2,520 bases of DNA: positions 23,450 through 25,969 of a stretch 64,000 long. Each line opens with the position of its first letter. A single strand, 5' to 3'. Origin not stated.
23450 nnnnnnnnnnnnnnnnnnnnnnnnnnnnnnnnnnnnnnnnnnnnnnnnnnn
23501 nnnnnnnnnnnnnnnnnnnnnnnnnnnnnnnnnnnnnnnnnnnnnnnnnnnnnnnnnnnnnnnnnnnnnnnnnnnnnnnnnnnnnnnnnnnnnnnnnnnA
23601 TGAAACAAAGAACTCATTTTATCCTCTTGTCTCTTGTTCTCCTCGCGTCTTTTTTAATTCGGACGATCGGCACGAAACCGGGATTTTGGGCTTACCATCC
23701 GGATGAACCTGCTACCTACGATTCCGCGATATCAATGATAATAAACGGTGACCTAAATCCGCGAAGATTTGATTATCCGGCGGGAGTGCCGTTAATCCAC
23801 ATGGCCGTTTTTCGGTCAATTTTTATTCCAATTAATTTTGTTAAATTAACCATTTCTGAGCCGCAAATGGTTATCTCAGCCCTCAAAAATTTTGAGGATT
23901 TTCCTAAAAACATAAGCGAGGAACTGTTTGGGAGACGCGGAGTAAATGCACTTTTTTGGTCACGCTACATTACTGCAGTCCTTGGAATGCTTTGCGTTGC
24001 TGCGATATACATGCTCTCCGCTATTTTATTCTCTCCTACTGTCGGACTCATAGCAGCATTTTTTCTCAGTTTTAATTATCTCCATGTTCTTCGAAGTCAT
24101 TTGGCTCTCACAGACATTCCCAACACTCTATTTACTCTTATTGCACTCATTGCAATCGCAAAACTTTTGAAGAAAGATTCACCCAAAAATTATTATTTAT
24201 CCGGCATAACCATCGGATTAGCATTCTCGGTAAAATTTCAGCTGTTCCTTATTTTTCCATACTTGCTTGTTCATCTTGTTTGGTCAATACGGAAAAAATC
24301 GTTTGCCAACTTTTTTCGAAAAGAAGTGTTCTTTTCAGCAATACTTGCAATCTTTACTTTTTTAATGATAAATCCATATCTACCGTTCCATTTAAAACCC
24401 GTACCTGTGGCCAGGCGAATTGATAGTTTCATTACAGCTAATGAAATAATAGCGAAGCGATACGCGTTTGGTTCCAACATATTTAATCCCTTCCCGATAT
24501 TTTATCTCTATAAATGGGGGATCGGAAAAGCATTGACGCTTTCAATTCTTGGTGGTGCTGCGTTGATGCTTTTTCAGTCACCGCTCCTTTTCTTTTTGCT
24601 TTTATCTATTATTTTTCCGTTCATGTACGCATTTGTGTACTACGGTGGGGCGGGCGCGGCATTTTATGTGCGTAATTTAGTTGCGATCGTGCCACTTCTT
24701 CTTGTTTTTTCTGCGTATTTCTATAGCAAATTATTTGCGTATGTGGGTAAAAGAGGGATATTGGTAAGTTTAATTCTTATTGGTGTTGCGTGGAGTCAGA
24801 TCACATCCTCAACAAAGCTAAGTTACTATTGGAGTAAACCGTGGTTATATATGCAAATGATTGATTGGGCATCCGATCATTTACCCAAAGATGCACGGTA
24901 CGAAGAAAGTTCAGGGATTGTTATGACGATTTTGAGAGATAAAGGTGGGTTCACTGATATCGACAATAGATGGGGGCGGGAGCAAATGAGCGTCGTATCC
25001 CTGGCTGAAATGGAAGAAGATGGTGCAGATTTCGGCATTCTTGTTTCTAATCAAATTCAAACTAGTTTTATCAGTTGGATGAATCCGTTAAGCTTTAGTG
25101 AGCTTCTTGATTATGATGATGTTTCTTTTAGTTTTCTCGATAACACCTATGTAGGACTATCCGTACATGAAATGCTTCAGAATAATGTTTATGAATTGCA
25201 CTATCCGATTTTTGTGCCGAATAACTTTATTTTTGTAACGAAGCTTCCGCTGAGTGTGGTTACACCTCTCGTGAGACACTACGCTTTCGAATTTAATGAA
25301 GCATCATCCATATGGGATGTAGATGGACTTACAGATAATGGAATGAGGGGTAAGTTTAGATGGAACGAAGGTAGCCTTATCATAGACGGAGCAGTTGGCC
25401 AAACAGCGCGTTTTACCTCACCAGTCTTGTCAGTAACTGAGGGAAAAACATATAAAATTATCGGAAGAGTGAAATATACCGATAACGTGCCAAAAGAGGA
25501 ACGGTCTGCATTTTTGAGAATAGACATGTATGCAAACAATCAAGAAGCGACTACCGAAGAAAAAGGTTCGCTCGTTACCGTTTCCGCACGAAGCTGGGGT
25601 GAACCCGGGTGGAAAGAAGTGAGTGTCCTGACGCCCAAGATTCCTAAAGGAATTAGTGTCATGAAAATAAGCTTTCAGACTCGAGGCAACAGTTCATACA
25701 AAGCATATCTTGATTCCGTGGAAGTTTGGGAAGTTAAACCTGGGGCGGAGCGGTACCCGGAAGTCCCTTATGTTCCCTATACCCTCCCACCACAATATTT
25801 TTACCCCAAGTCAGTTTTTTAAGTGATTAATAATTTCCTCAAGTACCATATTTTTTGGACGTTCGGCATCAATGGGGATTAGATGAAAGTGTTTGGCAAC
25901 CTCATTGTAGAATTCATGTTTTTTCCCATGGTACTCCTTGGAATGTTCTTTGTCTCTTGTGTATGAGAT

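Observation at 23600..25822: Second GT-C plus carbohydrate-binding-module fusion family (two distant copies)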

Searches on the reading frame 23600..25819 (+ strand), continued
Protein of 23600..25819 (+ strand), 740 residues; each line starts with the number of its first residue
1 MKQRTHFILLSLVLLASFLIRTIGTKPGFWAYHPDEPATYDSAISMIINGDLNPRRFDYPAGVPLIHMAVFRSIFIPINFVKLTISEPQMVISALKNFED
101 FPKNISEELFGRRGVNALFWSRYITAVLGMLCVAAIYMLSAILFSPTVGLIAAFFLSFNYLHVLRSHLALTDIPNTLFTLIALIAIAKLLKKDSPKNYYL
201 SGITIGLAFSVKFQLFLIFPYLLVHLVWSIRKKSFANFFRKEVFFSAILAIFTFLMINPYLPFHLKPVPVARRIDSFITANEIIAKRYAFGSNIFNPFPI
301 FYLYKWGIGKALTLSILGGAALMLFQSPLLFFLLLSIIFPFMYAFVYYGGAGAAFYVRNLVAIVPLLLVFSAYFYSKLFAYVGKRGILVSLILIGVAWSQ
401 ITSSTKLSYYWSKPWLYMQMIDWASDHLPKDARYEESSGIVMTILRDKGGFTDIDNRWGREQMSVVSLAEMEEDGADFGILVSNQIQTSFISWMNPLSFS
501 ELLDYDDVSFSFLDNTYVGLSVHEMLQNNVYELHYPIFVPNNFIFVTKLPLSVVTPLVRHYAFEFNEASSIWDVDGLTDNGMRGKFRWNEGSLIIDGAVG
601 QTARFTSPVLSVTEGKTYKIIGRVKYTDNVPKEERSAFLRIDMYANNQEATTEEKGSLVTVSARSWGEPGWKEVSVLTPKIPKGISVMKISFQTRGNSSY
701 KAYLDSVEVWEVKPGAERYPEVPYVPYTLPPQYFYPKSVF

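Call 50: search_protein_families(library=ncbifam, proteins=[window:23600-25819:+], max_evalue=0.01)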
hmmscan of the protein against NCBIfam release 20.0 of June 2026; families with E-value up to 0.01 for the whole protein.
window:23600-25819:+ (740 aa): 0 families

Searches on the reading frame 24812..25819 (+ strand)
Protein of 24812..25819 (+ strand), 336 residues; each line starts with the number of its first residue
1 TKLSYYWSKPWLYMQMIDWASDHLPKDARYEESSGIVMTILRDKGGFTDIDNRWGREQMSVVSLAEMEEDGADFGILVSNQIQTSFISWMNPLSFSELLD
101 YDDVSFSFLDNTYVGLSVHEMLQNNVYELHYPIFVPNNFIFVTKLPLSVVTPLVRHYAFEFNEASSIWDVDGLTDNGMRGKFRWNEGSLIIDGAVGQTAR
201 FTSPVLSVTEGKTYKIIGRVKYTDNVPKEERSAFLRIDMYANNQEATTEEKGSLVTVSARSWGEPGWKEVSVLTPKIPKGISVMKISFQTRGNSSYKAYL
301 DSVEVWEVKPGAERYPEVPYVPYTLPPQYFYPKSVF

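Call 18: search_solved_structures(query=A2, max_evalue=10)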
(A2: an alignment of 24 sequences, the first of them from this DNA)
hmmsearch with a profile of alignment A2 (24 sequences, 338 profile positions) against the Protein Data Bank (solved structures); distinct sequences matched with E-value up to 10: 2.
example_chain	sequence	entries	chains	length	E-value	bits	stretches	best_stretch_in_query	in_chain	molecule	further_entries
1wcs_A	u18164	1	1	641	0.3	13.3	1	170-234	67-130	SIALIDASE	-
6b7n_A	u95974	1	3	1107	1.7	10.8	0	43-122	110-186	Spike protein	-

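Call 19: search_protein_families(library=pfam, alignment_id=A2, max_evalue=1)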
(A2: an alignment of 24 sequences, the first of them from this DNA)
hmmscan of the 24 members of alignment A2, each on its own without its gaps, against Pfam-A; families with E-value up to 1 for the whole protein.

A. member 1, seq(336 aa): 1 family
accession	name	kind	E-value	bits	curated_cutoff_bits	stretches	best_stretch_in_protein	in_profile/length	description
PF22239.2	DUF6947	-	0.14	12.7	27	1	281-315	40-74/134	Domain of unknown function (DUF6947)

B. families by the number of members that match (of 24 scanned): 8 families
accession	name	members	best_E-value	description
PF02018.23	CBM_4_9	3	1.4e-05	Carbohydrate binding domain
PF18412.6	Wza_C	1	0.057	Outer-membrane lipoprotein Wza C-terminal domain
PF00629.30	MAM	1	0.057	MAM domain, meprin/A5/mu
PF21340.4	Polysacc_lyase-like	1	0.13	Cip1-like, core domain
PF22239.2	DUF6947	1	0.14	Domain of unknown function (DUF6947)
PF11943.13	DUF3460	1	0.17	Protein of unknown function (DUF3460)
PF12023.13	DUF3511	1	0.22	Domain of unknown function (DUF3511)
PF04824.21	Rad21_Rec8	1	0.24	Conserved region of Rad21 / Rec8 like protein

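Call 24: predict_structure(alignment_id=A2)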
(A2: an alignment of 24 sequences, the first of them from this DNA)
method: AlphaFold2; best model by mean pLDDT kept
length: 336 residues; sequences in the alignment: 24
mean_pLDDT: 84.8   pTM: 0.86
mean pLDDT of the five models: 84.8, 83.5, 83.5, 83.4, 81.9
residues with pLDDT >= 90: 155; 70-90: 137; 50-70: 40; < 50: 4
segments of 3 or more residues with pLDDT < 50: 175-178
pLDDT, mean of each block of 10 residues (from residue 1): 81 90 93 83 86 70 90 91 79 69 76 91 94 72 89 94 72 54 74 73 94 96 87 93 88 94 93 95 95 85 95 90 84 67
secondary structure, 60 per line:
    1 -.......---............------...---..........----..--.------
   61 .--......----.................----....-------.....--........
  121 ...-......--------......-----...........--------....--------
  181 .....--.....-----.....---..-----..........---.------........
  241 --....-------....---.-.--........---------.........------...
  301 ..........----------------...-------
elements in order: H2-8 H12-23 E30-32 H36-45 H64-69 E74-78 H79-90 H95-98 H106-110 H113-123 E125-130 E139-144 E150-160 E169-172 E181-185 E188-192 E198-202 E213-222 E233-240 H243-246 E254-257 E266-273 E283-291 E298-310

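Call 27: fold_search(model_id=the predicted structure, library=pdb)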
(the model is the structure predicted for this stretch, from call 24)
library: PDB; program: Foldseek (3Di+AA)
matches with E <= 10: 1658; with E <= 0.001: 290
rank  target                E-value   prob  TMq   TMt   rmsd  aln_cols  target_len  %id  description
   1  8iq5_D                7.9e-08  1.00  0.32  0.20   3.9       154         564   16  Crystal structure of trimeric K2-2 TSP (released 2024-02-21)
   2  8iq9_A                7.9e-08  1.00  0.32  0.20   4.5       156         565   15  Crystal structure of trimeric K2-2 TSP in complex with tetrasaccharide and octasaccharide (released 2024-02-21)
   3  8iq5_A                1.0e-07  1.00  0.33  0.20   4.0       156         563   15  Crystal structure of trimeric K2-2 TSP (released 2024-02-21)
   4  8iq9_B                1.1e-07  1.00  0.33  0.21   3.7       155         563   15  Crystal structure of trimeric K2-2 TSP in complex with tetrasaccharide and octasaccharide (released 2024-02-21)
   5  8iqe_B                1.5e-07  1.00  0.33  0.21   4.0       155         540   16  Crystal structure of tetrameric K2-2 TSP (released 2024-02-21)
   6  8iqe_D                1.8e-07  1.00  0.33  0.21   4.2       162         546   16  Crystal structure of tetrameric K2-2 TSP (released 2024-02-21)
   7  8iqe_A                2.9e-07  1.00  0.33  0.20   4.0       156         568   16  Crystal structure of tetrameric K2-2 TSP (released 2024-02-21)
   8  4itc                  8.5e-07  1.00  0.29  0.49   7.2       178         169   12  Crystal Structure Analysis of the K1 Cleaved Adhesin domain of Lys-gingipain (Kgp) from Porphyromonas gingivalis W83 (released 2013-09-25)
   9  4d0q                  9.6e-07  1.00  0.28  0.52   6.2       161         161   16  Hyaluronan Binding Module of the Streptococcal Pneumoniae Hyaluronate Lyase (released 2014-08-06)
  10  5wpp_B                2.2e-06  1.00  0.26  0.42  12.4       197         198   14  Crystal structure HpiC1 W73M/K132M (released 2018-03-07)
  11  2zex_A                3.3e-06  1.00  0.30  0.63   6.8       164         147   15  Family 16 carbohydrate binding module (released 2008-03-04)
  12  5wpr                  3.3e-06  1.00  0.27  0.42  12.3       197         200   14  Crystal structure HpiC1 in C2 space group (released 2018-03-07)
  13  5wpp_A                3.5e-06  1.00  0.27  0.43  12.4       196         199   14  Crystal structure HpiC1 W73M/K132M (released 2018-03-07)
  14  2y64_A                6.4e-06  1.00  0.30  0.55   8.9       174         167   13  Xylopentaose binding mutated (X-2 L110F) CBM4-2 Carbohydrate Binding Module from a Thermostable Rhodothermus marinus X (released 2012-03-07)
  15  7r1e_B                6.4e-06  1.00  0.29  0.17  18.4       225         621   12  Mosquitocidal Cry11Ba determined at pH 10.4 from naturally-occurring nanocrystals by Serial femtosecond crystallograph (released 2022-07-27)
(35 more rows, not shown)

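Call 43: search_protein_representatives(alignment_id=A2)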
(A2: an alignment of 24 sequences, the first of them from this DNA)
Query: 24 sequences, 338 profile positions. Proteins with E-value up to 0.001 (for the whole library): 876; up to 1e-10: 313; up to 1e-30: 161. The best 150 are listed.
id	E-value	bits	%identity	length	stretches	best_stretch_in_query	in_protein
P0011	1.4e-121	422.1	-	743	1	2-338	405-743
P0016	5.3e-119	413.6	-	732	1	2-338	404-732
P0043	1.2e-110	386.1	-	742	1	1-338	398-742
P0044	5.9e-106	370.7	-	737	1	2-338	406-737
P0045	7.8e-106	370.3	-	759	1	1-338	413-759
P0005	9.3e-106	370.1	-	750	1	2-338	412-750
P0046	2.9e-104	365.2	-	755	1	2-337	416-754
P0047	4.3e-103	361.3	-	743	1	2-337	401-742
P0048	5.1e-101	354.5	-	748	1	1-337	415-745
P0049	6.3e-99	347.6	-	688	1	2-338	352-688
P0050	2.3e-98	345.7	-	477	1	2-337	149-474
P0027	7.7e-98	344.0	-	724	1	2-338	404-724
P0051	1.1e-96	340.3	-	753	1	2-338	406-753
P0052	5.6e-96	337.9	-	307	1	34-338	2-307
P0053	4.1e-95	335.1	-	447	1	3-337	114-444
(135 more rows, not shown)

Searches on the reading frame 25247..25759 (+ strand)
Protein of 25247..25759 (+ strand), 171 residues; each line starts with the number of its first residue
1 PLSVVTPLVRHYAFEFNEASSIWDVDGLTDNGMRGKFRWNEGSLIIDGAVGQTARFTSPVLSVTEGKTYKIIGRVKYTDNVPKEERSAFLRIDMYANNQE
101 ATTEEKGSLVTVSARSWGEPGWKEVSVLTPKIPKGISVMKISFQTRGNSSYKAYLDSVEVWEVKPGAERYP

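Call 66: search_protein_families(library=pfam, alignment_id=A3, max_evalue=0.01)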
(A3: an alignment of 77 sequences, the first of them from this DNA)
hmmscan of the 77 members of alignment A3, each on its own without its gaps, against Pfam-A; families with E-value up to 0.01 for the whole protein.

A. member 1, seq(171 aa): 0 families

B. families by the number of members that match (of 77 scanned): 6 families
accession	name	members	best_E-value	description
PF02018.23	CBM_4_9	10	8.9e-06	Carbohydrate binding domain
PF21295.2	Bact_transglu_N_2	1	0.00071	Bacterial transglutaminase, N-terminal domain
PF13313.11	DUF4082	1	0.0051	Domain of unknown function (DUF4082)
PF12708.12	Pect-lyase_RHGA_epim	1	0.0063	Rhamnogalacturonase A/epimerase, pectate lyase-like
PF22637.2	CBM_4_9_1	1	0.0067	BppA domain 1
PF08308.17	PEGA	1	0.0072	PEGA domain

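Call 67: search_solved_structures(query=A3, max_evalue=10, show_alignments=2)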
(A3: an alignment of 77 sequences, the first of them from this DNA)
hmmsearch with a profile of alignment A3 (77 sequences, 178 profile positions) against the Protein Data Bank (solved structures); distinct sequences matched with E-value up to 10: 4.
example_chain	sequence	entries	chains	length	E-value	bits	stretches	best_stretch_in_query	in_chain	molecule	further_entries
2w5f_A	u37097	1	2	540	0.0026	20.8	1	64-169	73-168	ENDO-1,4-BETA-XYLANASE Y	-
2wys_A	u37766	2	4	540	0.0027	20.7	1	65-169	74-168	ENDO-1,4-BETA-XYLANASE Y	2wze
1gui_A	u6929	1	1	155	0.024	17.7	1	126-168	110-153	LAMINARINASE 16A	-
8zdo_v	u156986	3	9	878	0.1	15.6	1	68-169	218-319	Central fiber protein (gp20)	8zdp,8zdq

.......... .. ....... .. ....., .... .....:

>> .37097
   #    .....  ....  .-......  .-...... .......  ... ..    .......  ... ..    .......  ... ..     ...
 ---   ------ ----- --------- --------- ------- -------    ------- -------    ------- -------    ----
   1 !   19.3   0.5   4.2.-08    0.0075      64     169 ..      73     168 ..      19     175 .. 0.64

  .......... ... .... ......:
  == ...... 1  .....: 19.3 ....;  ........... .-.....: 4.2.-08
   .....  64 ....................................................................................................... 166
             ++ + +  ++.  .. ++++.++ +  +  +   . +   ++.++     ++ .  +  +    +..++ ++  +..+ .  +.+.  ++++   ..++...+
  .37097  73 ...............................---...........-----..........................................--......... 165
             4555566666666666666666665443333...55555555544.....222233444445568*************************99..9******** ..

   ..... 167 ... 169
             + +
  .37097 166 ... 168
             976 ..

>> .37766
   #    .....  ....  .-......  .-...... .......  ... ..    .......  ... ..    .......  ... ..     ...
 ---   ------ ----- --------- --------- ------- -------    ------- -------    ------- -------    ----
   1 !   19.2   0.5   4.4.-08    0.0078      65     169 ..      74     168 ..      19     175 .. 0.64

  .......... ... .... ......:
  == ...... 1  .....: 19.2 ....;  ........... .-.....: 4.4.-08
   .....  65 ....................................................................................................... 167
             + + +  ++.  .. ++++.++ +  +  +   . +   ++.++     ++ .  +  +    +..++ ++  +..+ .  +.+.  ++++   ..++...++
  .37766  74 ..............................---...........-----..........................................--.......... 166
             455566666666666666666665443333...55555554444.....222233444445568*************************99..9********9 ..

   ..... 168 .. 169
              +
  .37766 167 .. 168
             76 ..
